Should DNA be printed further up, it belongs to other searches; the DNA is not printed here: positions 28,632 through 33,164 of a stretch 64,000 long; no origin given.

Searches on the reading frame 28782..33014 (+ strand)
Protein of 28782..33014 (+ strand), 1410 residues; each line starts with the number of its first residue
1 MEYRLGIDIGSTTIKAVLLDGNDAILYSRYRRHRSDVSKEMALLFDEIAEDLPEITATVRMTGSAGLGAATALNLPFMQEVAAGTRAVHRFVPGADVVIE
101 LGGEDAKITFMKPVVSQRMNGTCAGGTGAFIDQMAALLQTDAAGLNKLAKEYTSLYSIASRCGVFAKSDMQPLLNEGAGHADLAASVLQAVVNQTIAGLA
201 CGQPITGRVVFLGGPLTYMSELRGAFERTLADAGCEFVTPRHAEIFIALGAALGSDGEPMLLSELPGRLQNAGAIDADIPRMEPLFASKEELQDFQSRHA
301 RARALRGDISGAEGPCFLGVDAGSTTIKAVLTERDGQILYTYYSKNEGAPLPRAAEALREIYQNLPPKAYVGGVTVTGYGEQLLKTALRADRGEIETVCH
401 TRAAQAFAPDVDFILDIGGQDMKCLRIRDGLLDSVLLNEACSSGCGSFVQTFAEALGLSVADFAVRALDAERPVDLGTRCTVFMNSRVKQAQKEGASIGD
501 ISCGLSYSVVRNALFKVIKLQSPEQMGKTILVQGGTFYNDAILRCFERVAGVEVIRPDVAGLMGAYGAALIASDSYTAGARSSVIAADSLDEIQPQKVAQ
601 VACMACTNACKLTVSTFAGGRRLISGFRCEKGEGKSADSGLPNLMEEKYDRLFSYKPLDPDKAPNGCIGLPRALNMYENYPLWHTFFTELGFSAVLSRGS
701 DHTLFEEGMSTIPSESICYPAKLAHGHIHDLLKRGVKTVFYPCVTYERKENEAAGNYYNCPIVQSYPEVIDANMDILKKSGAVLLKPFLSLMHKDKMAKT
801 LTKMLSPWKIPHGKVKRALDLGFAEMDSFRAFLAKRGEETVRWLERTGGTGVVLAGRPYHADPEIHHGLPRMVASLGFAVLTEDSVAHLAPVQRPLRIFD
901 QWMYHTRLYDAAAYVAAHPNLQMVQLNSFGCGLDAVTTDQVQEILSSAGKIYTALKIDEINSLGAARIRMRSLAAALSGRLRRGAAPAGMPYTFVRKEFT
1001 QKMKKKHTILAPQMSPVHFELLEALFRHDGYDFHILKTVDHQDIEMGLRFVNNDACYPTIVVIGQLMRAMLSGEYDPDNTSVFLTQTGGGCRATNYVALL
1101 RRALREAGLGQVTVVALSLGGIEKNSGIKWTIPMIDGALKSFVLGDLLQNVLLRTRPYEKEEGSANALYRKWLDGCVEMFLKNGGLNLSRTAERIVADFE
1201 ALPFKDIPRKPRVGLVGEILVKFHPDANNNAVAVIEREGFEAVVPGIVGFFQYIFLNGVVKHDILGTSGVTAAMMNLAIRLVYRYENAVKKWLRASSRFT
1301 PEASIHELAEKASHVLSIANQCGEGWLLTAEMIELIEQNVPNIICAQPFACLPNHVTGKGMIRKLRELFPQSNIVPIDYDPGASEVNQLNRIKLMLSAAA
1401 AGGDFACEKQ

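Call 31: search_protein_families(library=pfam, proteins=[window:28782-33014:+], max_evalue=0.00001)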
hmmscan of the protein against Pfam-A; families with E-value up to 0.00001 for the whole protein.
window:28782-33014:+ (1410 aa): 2 families
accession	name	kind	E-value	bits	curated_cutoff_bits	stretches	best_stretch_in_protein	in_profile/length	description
PF09989.15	DUF2229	-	2.5e-80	269.6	29.4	1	668-886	2-218/218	CoA enzyme activase uncharacterised domain (DUF2229)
PF01869.26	BcrAD_BadFG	-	3.2e-56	191.3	31.5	2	318-572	1-271/271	BadF/BadG/BcrA/BcrD ATPase family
